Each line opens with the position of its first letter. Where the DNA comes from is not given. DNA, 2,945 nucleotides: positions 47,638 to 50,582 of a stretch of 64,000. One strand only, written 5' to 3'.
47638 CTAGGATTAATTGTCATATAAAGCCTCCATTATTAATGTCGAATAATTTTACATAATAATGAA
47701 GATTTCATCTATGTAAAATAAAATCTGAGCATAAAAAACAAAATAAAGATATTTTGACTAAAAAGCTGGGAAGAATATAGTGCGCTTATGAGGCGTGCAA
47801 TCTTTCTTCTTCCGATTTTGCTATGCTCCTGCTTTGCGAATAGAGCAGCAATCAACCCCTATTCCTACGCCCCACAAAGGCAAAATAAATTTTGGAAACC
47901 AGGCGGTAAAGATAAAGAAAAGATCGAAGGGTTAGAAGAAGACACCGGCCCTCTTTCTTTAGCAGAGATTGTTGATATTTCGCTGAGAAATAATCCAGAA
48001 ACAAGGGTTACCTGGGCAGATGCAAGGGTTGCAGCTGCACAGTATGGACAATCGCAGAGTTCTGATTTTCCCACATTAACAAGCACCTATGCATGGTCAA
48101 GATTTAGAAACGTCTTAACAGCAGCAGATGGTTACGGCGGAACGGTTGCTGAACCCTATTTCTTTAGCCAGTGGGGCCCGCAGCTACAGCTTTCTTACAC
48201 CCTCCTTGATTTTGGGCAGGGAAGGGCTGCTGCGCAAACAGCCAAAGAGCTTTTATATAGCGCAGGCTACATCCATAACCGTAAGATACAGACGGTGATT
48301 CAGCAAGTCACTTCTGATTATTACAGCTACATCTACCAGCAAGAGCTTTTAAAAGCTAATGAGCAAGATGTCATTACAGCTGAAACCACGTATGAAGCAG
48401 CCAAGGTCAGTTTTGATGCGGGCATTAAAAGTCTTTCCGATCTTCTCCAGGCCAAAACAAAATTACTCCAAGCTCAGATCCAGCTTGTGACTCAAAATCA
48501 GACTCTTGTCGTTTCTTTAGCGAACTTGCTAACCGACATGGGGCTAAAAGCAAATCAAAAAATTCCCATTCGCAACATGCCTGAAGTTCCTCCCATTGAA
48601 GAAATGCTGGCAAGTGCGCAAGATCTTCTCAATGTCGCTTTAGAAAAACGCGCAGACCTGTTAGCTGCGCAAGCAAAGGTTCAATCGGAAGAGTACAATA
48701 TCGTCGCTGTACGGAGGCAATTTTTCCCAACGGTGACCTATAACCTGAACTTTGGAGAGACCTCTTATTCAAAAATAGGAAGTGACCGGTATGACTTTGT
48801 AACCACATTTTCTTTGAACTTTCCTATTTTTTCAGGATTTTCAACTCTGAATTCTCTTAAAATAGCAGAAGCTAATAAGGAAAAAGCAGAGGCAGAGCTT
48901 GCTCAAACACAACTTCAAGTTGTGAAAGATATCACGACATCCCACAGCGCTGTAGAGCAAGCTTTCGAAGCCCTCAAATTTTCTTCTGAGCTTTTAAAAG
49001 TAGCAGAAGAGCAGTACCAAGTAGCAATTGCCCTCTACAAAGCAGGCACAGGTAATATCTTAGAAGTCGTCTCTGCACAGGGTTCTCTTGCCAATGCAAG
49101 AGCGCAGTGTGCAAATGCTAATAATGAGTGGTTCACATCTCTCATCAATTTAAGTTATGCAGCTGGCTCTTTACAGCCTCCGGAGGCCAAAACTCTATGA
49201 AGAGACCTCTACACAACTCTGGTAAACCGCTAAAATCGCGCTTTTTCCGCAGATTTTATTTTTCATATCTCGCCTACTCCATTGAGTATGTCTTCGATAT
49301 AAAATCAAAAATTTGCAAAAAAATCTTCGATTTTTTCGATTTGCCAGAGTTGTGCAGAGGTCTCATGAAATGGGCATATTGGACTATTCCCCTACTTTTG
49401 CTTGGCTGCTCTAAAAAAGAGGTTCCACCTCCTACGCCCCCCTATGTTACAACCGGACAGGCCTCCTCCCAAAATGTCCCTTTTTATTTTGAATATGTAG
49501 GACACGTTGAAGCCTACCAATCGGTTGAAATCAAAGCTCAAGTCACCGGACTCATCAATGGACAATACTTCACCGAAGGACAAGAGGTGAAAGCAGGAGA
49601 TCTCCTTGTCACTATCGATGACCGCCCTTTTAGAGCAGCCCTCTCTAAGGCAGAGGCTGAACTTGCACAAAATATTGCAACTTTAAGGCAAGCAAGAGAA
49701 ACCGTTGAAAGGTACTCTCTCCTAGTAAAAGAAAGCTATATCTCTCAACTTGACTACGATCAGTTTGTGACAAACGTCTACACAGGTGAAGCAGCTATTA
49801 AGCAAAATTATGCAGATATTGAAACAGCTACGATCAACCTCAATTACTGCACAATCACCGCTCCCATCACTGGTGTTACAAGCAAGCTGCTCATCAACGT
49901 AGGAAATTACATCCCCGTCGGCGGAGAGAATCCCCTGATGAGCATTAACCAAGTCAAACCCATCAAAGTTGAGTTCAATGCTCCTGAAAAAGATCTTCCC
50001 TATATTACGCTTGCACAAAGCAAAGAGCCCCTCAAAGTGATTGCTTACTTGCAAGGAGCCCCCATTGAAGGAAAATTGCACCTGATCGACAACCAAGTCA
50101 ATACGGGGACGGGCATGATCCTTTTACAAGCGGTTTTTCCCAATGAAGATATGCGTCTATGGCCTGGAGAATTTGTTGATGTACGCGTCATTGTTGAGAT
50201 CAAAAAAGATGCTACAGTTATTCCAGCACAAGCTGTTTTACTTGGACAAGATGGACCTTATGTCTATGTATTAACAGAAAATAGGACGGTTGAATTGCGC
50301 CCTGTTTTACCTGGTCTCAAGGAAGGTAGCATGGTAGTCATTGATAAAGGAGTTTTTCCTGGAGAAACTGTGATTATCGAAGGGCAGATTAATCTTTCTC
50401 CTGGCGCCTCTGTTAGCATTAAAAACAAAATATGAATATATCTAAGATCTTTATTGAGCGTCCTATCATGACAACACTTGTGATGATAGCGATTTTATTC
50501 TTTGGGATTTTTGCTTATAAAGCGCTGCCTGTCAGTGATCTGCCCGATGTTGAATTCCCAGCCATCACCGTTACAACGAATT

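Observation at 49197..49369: A MITE sits exactly in the ATGA stop/start overlap of the tolC-like and MFP genes, and its target duplication regenerates both codons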

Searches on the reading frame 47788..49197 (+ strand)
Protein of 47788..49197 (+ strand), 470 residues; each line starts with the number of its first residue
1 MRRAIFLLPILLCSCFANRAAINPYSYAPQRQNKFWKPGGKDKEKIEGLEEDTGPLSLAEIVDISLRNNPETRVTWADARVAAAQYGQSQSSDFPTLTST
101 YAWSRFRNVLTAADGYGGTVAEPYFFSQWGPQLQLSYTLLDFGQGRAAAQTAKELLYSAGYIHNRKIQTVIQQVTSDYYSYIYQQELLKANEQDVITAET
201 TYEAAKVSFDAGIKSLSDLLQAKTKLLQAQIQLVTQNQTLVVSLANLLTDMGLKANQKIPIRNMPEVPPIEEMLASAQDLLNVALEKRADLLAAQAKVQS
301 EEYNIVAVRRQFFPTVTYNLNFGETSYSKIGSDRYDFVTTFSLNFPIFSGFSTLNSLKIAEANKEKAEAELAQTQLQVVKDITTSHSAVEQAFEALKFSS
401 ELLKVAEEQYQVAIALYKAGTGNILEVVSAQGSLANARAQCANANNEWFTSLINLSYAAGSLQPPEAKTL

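Call 8: search_protein_families(library=pfam, proteins=[window:47788-49197:+])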
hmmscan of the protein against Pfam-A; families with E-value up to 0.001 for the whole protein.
window:47788-49197:+ (470 aa): 1 family
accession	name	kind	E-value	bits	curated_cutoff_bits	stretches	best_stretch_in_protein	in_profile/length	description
PF02321.23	OEP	-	7.8e-59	199.1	22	2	278-460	2-187/187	Outer membrane efflux protein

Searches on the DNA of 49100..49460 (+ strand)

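Call 25: search_dna_similar(query=window:49197-49369:+, collection=plasmids, mode=distant, max_evalue=1)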
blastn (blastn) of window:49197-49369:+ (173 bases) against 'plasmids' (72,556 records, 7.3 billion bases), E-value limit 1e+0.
No match.

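Call 51: search_rna_families(source=window, start=49100, end=49460, threshold=evalue, max_evalue=1)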
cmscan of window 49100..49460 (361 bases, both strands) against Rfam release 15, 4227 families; matches with E-value up to 1: 10.
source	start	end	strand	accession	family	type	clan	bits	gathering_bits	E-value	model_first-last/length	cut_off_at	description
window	49197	49366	-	RF04228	MIR6140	Gene; miRNA;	-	47.6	140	4e-08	1-165/165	no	MIR6140 microRNA precursor family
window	49218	49348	-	RF04134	MIR7504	Gene; miRNA;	-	36.6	83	3.8e-05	1-124/124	no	MIR7504 microRNA precursor family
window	49202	49364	+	RF04205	MIR2606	Gene; miRNA;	-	33.9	139.7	0.0017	1-165/165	no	MIR2606 microRNA precursor family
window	49218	49348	+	RF04134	MIR7504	Gene; miRNA;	-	33.3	83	0.00025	1-124/124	no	MIR7504 microRNA precursor family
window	49207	49359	-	RF04128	MIR8562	Gene; miRNA;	-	31.8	211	0.00037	1-242/242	no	MIR8562 microRNA precursor family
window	49207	49359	+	RF04128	MIR8562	Gene; miRNA;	-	27.9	211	0.0027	1-242/242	no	MIR8562 microRNA precursor family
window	49195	49370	-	RF04174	MIR4208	Gene; miRNA;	-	27.7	140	0.028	1-191/191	no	MIR4208 microRNA precursor family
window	49281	49339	+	RF02495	ohsC_RNA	Gene; antitoxin;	-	25.2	50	0.096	1-77/77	no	Oppression of Hydrophobic ORF by sRNA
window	49234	49340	+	RF01859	Phe_leader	Cis-reg; leader;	-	24.8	55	0.046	1-125/125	no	Phenylalanine leader peptide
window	49242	49324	-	RF03654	MIR4239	Gene; miRNA;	-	17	100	0.81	1-120/120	no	MIR4239 microRNA precursor family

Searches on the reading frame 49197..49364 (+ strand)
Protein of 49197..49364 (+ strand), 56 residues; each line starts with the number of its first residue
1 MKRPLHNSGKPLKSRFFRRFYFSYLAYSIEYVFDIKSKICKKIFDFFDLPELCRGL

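Call 8: search_protein_families(library=pfam, proteins=[window:49197-49364:+])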
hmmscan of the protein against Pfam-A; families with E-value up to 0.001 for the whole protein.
window:49197-49364:+ (56 aa): 0 families

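Call 19: find_homologous_proteins(query=window:49200-49364:+, max_evalue=10)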
Query seq(55 aa): no candidate shares three 5-residue words with the query. No homologue found.

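Call 67: search_protein_representatives(protein=window:49197-49364:+)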
Query: 56 residues. Proteins with E-value up to 0.001 (for the whole library): 0; up to 1e-10: 0; up to 1e-30: 0. The best 0 are listed.

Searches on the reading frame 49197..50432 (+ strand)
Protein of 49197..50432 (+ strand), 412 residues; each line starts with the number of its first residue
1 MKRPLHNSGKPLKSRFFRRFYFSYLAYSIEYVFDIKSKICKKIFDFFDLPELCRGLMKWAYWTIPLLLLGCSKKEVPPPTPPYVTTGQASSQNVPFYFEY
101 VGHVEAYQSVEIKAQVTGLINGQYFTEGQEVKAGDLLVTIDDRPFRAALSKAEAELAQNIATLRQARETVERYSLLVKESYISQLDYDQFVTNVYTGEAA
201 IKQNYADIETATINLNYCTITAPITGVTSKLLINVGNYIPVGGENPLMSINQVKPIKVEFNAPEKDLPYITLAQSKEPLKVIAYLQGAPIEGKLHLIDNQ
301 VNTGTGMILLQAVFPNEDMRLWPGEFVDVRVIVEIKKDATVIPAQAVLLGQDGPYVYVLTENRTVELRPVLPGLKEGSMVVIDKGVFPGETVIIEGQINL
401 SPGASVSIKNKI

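Call 8: search_protein_families(library=pfam, proteins=[window:49365-50432:+])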
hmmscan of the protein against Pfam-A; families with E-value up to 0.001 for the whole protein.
window:49365-50432:+ (356 aa): 4 families
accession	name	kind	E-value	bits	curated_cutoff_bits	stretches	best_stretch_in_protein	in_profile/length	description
PF16576.10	HlyD_D23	-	9.6e-16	58.1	30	1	52-271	18-214/214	Barrel-sandwich domain of CusB or HlyD membrane-fusion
PF13437.12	HlyD_3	-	7.5e-13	49.6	22.2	1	163-261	1-96/106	HlyD family secretion protein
PF00364.28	Biotin_lipoyl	-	0.0005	20.3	22.1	0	53-84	42-73/73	Biotin-requiring enzyme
PF13533.13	Biotin_lipoyl_2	-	0.00072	19.8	29.8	0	70-85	17-32/32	Biotin-lipoyl like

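Call 9: find_homologous_proteins(query=window:49365-50432:+)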
Query window:49365-50432:+ (356 aa): 2371 proteins with E <= 0.001 among 5202 candidates; the best 120 are listed.
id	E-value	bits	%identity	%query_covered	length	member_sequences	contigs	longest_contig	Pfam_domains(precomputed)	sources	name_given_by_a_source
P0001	5.9e-232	787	100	100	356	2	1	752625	PF25876.1,PF25989.1,PF25967.1,PF25917.1,PF25944.1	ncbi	ncbi:MAG: efflux RND transporter periplasmic adaptor subunit [Rhabdochlamydiaceae bacterium]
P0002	3.8e-194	663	86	97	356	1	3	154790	PF25876.1,PF25989.1,PF25967.1,PF25917.1,PF25944.1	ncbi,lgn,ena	-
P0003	4.1e-180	616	80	96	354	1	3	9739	PF25876.1,PF25989.1,PF25967.1,PF25917.1,PF25944.1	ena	-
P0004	7.4e-177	606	79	97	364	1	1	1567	PF25876.1,PF25989.1,PF25967.1,PF25917.1,PF25944.1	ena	-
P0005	4.9e-169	580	74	99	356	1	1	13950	PF25876.1,PF25989.1,PF25967.1,PF25917.1,PF25944.1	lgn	-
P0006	8.0e-168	576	75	96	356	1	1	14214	PF25876.1,PF25989.1,PF25967.1,PF25917.1,PF25944.1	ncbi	-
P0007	4.5e-143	495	65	96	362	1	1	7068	PF25876.1,PF25989.1,PF25967.1,PF25917.1,PF25944.1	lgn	-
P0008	7.4e-136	471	62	97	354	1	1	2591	PF25876.1,PF25989.1,PF25967.1,PF25917.1,PF25944.1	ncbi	-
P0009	5.3e-134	465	59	99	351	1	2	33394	PF25876.1,PF25989.1,PF25878.1,PF25967.1,PF25917.1,PF25944.1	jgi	jgi:membrane fusion protein, multidrug efflux system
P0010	1.1e-133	464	60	92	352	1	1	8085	PF25876.1,PF25989.1,PF25967.1,PF25917.1,PF25944.1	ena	-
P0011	1.9e-133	463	60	99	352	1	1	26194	PF25876.1,PF25989.1,PF25967.1,PF25917.1,PF25944.1,PF25975.1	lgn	-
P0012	2.4e-133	463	60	97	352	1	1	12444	PF25876.1,PF25989.1,PF25967.1,PF25917.1,PF25944.1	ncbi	-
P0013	2.4e-133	463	61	97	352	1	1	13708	PF25973.1,PF25876.1,PF25989.1,PF25967.1,PF25917.1,PF25944.1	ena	-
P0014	1.8e-132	460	59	97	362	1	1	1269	PF25876.1,PF25989.1,PF25967.1,PF25917.1,PF25944.1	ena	-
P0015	3.8e-132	459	60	97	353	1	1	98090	PF25876.1,PF25989.1,PF25878.1,PF25967.1,PF25917.1,PF25944.1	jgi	-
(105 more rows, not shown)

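Call 10: find_encoding_contigs(protein=P0002, flank=4000, max_places=4)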
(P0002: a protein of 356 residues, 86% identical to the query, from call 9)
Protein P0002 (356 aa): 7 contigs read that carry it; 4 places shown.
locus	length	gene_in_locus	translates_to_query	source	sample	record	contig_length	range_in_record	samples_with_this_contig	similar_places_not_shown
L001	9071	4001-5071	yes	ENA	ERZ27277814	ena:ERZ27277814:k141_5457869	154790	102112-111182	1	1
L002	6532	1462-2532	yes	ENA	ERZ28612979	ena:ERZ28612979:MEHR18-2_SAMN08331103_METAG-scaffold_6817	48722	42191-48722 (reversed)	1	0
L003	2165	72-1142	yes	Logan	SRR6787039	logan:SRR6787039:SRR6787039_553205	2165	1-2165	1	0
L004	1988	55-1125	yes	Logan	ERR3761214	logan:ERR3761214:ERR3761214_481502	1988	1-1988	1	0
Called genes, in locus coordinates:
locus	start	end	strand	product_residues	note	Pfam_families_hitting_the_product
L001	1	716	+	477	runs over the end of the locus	PF01637:ATPase_2, PF13191:AAA_16 (weak), PF13173:AAA_14 (weak), PF13401:AAA_22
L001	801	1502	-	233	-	-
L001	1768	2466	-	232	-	-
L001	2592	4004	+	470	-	PF02321:OEP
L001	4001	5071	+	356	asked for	PF25917:BSH_RND, PF25876:HH_MFP_RND, PF25944:Beta-barrel_RND, PF25967:RND-MFP_C, PF25989:YknX_C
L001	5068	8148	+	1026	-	PF00873:ACR_tran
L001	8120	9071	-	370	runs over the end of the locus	PF05150:Legionella_OMP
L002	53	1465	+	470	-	PF02321:OEP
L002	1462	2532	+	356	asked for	PF25917:BSH_RND, PF25876:HH_MFP_RND, PF25944:Beta-barrel_RND, PF25967:RND-MFP_C, PF25989:YknX_C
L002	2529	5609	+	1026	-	PF00873:ACR_tran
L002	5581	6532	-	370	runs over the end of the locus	PF05150:Legionella_OMP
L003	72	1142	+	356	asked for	PF25917:BSH_RND, PF25876:HH_MFP_RND, PF25944:Beta-barrel_RND, PF25967:RND-MFP_C, PF25989:YknX_C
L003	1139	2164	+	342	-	?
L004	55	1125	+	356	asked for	PF25917:BSH_RND, PF25876:HH_MFP_RND, PF25944:Beta-barrel_RND, PF25967:RND-MFP_C, PF25989:YknX_C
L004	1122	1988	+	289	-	?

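Call 11: find_encoding_contigs(protein=P0003, flank=4000, max_places=4)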
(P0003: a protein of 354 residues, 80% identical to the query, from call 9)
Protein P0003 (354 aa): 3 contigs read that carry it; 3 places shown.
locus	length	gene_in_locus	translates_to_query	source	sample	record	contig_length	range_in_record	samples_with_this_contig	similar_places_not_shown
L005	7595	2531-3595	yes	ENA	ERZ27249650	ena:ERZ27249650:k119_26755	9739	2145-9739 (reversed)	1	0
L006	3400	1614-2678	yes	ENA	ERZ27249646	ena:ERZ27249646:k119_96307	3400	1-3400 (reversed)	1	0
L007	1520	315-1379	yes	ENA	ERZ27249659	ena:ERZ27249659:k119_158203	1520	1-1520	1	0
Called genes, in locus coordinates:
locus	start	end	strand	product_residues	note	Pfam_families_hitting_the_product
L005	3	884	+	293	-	?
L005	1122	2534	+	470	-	PF02321:OEP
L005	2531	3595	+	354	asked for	PF25917:BSH_RND, PF25876:HH_MFP_RND, PF25944:Beta-barrel_RND, PF25967:RND-MFP_C, PF25989:YknX_C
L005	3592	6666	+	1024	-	PF00873:ACR_tran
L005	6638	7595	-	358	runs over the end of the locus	PF05150:Legionella_OMP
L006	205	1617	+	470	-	PF02321:OEP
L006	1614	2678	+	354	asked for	PF25917:BSH_RND, PF25876:HH_MFP_RND, PF25944:Beta-barrel_RND, PF25967:RND-MFP_C, PF25989:YknX_C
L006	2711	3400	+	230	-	?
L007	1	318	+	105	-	?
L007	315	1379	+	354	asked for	PF25917:BSH_RND, PF25876:HH_MFP_RND, PF25944:Beta-barrel_RND, PF25967:RND-MFP_C, PF25989:YknX_C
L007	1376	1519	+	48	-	?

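Call 12: find_encoding_contigs(protein=P0005, flank=4000, max_places=3)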
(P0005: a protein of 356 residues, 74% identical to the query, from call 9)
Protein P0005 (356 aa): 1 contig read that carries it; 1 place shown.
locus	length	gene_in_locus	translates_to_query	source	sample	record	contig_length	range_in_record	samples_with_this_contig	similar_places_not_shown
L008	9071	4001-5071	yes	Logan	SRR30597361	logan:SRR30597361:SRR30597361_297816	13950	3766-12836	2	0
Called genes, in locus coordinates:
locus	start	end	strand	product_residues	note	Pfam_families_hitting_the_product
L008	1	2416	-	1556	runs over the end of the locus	-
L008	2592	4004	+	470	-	PF02321:OEP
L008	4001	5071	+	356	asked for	PF25917:BSH_RND, PF25876:HH_MFP_RND, PF25944:Beta-barrel_RND, PF25967:RND-MFP_C, PF25989:YknX_C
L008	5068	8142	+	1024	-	PF00873:ACR_tran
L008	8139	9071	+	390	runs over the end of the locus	PF05150:Legionella_OMP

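Call 13: find_encoding_contigs(protein=P0006, flank=4000, max_places=3)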
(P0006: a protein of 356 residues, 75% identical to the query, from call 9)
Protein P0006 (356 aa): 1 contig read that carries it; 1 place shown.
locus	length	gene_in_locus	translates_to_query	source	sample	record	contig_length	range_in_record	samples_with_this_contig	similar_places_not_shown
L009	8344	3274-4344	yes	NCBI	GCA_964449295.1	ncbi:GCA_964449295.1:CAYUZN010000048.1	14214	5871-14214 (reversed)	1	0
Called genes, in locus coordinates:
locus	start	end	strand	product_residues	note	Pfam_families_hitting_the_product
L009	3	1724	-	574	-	?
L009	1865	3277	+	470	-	PF02321:OEP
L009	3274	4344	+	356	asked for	PF25917:BSH_RND, PF25876:HH_MFP_RND, PF25944:Beta-barrel_RND, PF25967:RND-MFP_C, PF25989:YknX_C (weak)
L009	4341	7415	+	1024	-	PF00873:ACR_tran, PF02355:SecD_SecF_C (faint)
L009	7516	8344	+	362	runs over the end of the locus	PF05150:Legionella_OMP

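Call 28: list_cluster_members(proteins=[P0001])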
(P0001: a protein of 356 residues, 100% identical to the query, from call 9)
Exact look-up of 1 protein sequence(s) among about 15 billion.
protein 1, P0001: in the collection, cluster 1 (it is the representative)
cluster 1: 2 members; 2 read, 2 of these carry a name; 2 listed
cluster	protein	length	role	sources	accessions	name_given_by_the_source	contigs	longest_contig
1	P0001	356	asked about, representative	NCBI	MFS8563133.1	MAG: efflux RND transporter periplasmic adaptor subunit [Rhabdochlamydiaceae bacterium]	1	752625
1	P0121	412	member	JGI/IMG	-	multidrug efflux system membrane fusion protein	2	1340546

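Call 30: find_encoding_contigs(protein=window:49197-50432:+, flank=10000, max_places=6)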
Protein window:49197-50432:+ (412 aa): no gene with exactly this product is on record in the collection.

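Call 35: find_related_loci(query=P0001, collection=genome_contigs, flank=3000)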
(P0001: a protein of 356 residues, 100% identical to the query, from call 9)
Query P0001 (356 aa) in genome_contigs; peptide patterns used: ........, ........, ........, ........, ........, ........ (x = any residue, [..] = any of these).
38 stretches matched a pattern; 7 encode a relative of the query (tblastn E <= 1e-3); 7 distinct loci.
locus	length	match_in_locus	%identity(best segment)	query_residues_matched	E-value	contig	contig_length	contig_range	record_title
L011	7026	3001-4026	75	13-354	2e-175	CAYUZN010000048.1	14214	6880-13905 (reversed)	MAG TPA_asm: uncultured bacterium isolate SRP292972_co3_114 genome assembly, contig: NODE_1982_length_14214_cov_4.918285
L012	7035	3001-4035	86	10-354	0e+0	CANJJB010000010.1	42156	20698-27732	MAG: Parachlamydiales bacterium isolate RH-23may17-1290 genome assembly, contig: RH-23may17-C6383, whole genome shotgun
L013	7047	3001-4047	47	10-354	1e-101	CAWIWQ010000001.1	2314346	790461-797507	MAG: uncultured Verrucomicrobiae bacterium isolate MFD04944.bin.1.15 genome assembly, contig: contig_13454, whole genome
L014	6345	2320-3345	37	23-350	1e-65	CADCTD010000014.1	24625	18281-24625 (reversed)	MAG: uncultured Craurococcus sp. isolate AVDCRST_MAG27 genome assembly, contig: NODE132, whole genome shotgun sequence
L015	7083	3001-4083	33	3-354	1e-50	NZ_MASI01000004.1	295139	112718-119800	Methyloligella halotolerans strain VKM B-2706 A7A08_contig000004, whole genome shotgun sequence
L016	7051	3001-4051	45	8-353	3e-80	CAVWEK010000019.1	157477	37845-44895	MAG: uncultured Acidobacteriota bacterium isolate MFD01633.bin.2.10 genome assembly, contig: contig_59628, whole genome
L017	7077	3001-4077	35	13-353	2e-55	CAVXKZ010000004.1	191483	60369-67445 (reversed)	MAG: uncultured Acidobacteriaceae bacterium isolate MFD09603.bin.1.394 genome assembly, contig: contig_2724, whole genom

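Call 50: find_encoding_contigs(protein=P0001, flank=10000, max_places=8)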
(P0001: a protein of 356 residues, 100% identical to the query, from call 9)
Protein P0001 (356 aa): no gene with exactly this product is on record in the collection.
